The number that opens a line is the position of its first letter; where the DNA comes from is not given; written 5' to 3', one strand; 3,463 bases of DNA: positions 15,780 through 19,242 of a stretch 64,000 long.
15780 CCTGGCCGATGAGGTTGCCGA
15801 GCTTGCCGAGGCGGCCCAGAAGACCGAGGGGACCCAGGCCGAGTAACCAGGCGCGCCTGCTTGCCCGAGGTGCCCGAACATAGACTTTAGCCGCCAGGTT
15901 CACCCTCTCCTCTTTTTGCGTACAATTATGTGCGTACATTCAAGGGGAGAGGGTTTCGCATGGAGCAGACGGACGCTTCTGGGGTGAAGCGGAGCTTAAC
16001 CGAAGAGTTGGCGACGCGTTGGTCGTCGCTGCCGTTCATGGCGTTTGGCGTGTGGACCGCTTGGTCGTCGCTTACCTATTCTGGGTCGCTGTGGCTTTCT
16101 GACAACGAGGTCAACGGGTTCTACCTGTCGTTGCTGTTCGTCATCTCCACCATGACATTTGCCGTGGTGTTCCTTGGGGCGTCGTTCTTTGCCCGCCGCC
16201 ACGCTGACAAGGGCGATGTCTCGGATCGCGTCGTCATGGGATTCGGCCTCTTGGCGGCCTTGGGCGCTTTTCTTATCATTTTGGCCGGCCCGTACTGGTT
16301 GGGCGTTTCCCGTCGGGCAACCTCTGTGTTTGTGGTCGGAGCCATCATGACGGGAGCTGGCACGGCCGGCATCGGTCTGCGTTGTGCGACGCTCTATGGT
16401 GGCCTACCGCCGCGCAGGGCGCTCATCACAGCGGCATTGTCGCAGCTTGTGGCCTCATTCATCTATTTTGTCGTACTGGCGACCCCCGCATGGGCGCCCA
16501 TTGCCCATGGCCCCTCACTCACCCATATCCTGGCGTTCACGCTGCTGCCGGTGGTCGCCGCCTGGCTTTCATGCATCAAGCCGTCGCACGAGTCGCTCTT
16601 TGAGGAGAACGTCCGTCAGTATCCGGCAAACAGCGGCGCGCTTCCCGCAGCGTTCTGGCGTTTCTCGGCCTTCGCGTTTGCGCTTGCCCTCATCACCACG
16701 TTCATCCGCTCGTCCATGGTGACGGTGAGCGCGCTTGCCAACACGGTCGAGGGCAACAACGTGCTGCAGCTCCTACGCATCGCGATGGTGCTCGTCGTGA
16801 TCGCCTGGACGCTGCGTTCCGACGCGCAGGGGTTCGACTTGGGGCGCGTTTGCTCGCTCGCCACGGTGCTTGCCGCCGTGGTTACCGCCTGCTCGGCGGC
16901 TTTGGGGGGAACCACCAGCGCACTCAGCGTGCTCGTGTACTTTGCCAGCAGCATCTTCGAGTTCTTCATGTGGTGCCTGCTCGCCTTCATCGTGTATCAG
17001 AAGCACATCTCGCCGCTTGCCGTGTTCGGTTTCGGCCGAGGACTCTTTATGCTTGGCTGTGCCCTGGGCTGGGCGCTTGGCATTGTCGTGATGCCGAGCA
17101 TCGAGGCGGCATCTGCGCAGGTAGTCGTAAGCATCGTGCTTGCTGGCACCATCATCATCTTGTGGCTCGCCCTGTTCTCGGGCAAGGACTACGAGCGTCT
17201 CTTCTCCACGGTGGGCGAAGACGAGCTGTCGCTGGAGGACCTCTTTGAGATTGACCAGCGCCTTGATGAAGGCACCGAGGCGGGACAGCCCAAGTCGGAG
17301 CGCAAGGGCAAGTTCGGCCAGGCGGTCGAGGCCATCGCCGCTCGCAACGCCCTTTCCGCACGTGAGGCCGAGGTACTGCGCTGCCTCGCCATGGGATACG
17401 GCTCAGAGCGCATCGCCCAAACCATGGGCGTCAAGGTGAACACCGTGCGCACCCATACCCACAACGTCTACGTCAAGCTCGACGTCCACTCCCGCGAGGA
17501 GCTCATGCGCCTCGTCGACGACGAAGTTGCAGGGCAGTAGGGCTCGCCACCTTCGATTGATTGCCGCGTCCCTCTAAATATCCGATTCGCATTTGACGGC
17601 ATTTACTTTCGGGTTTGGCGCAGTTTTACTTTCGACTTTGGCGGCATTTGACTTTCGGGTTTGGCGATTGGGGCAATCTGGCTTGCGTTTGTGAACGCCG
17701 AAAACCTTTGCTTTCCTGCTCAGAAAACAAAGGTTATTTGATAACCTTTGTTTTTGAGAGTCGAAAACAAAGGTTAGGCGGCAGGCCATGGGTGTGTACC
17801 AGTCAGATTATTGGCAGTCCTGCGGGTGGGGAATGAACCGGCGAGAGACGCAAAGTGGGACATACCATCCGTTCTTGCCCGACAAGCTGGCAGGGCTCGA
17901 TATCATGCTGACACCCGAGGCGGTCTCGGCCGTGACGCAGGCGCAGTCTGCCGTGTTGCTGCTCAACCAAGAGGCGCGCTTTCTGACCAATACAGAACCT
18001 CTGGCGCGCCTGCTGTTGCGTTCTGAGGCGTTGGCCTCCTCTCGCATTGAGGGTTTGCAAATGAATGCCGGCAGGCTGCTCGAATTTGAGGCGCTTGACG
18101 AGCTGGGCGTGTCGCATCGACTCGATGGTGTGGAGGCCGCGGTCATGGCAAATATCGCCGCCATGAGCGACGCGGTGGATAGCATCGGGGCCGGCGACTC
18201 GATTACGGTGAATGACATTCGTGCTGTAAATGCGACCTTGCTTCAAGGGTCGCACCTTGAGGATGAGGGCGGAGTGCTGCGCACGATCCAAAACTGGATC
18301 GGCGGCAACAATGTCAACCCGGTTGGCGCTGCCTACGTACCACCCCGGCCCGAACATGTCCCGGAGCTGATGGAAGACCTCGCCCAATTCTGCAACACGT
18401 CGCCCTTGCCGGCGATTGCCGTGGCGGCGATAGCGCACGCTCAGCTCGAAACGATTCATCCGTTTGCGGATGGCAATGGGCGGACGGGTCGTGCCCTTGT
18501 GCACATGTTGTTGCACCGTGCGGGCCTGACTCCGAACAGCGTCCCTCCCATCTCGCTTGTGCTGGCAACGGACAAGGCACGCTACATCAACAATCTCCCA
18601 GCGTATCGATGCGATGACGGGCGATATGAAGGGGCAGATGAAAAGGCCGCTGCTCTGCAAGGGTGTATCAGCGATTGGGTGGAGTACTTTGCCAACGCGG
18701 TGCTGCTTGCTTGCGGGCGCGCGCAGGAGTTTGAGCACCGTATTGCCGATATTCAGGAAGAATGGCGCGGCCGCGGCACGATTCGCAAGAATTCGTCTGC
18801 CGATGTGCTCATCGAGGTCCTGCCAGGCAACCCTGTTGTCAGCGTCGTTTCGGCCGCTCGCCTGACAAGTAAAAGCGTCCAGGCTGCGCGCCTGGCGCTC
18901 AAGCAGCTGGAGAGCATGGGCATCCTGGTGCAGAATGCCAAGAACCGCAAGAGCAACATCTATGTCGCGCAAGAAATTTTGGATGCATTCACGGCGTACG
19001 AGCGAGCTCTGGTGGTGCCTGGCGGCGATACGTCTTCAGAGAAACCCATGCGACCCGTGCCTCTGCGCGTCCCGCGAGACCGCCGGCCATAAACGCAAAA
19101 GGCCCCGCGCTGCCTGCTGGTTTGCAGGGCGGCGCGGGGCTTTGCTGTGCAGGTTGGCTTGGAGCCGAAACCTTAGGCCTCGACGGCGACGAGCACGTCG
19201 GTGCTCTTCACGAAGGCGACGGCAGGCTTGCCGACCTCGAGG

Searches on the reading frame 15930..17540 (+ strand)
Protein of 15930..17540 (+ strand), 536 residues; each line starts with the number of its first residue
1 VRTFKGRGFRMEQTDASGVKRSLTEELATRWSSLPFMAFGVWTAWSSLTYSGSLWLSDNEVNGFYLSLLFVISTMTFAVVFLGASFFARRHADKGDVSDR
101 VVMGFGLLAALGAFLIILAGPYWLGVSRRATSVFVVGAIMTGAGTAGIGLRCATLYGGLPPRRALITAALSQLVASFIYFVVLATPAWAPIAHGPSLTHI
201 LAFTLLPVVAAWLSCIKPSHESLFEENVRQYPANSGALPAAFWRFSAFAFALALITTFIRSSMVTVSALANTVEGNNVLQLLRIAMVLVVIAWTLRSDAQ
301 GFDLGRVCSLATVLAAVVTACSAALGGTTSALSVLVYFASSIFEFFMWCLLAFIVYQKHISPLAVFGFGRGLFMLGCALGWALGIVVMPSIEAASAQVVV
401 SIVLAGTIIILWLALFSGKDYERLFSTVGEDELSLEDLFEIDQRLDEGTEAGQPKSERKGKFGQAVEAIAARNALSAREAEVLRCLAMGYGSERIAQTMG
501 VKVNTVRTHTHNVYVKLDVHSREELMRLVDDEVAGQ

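Call 7: search_protein_families(library=pfam, proteins=[window:15930-17540:+])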
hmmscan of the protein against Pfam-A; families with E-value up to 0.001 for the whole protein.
window:15930-17540:+ (536 aa): 1 family
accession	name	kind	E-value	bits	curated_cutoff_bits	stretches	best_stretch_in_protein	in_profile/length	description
PF00196.25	GerE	-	7.3e-15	54.8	23.5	1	474-528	2-56/57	Bacterial regulatory proteins, luxR family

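Call 31: search_protein_families(library=ncbifam, proteins=[window:15930-17537:+], max_evalue=0.01)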
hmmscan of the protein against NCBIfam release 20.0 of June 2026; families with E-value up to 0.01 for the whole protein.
window:15930-17537:+ (536 aa): 23 families
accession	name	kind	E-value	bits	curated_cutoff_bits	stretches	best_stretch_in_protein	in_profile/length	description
NF003420.0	PRK04841.1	equivalog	7.7e-09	34.1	537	1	472-528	836-892/903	HTH-type transcriptional regulator MalT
NF052445.1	RespRegMctR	equivalog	4.7e-08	32.7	300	1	471-529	141-199/205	two-component system response regulator MctR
NF008548.0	PRK11475.1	equivalog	2.3e-07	30.5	176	1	470-526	130-186/207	DNA-binding transcriptional activator BglJ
NF011896.0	PRK15369.1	equivalog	3.3e-07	30.1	242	1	472-528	147-203/211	two component system response regulator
NF041673.1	transregRamA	equivalog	8e-07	28.4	500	1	470-524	214-268/280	acetate metabolism transcriptional regulator RamA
TIGR03020.2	EpsA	equivalog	9.4e-07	28.7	170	1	465-523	181-239/247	XrtB/PEP-CTERM-associated transcriptional regulator EpsA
NF041232.1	BagY_FevT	exception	9.5e-07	28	700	1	472-526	294-348/367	LuxR family transcriptional regulator BagY/FevT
NF047785.1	respo_reg_MadR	equivalog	2.6e-06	26.9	300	1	470-524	144-198/209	MadR family response regulator transcription factor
NF007505.1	PRK10100.1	equivalog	3.1e-06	27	250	1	471-524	141-194/204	biofilm master transcriptional regulator CsgD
NF007403.0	PRK09935.1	equivalog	3.4e-06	26.8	271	1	471-527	146-202/210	fimbria biosynthesis transcriptional regulator FimZ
NF006900.1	PRK09390.1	equivalog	2.4e-05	24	255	1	442-529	109-197/203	response regulator FixJ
NF007708.0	PRK10403.1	equivalog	8.4e-05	22.1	343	1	473-522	152-201/215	nitrate/nitrite response regulator protein NarP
NF052366.1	photon_PedR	equivalog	9.5e-05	22.5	120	1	474-527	2-55/74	photosynthetic electron transport-dependent transcriptional regulator PedR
NF007935.0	PRK10651.1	equivalog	0.00012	21.4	250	1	472-525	153-206/216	two-component system response regulator NarL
TIGR03541.1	reg_near_HchA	equivalog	0.00015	21.3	215.6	1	472-524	169-221/232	PA1136 family autoinducer-binding transcriptional regulator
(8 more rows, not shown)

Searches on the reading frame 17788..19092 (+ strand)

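Call 7: search_protein_families(library=pfam, proteins=[window:17788-19092:+])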
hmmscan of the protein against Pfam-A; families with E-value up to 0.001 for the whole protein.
window:17788-19092:+ (434 aa): 2 families
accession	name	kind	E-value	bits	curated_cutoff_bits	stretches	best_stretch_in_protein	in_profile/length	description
PF02661.23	Fic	-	5.5e-20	72.5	24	1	139-242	2-93/93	Fic/DOC family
PF13784.11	Fic_N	-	3.3e-09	37.1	26.7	1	47-109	2-64/82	Fic/DOC family N-terminal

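Call 56: search_protein_families(library=pfam, proteins=[window:17788-19092:+])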
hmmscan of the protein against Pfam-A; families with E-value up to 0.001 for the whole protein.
window:17788-19092:+ (434 aa): 2 families
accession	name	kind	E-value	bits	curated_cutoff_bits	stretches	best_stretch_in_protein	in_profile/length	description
PF02661.23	Fic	-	5.5e-20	72.5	24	1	139-242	2-93/93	Fic/DOC family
PF13784.11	Fic_N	-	3.3e-09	37.1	26.7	1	47-109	2-64/82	Fic/DOC family N-terminal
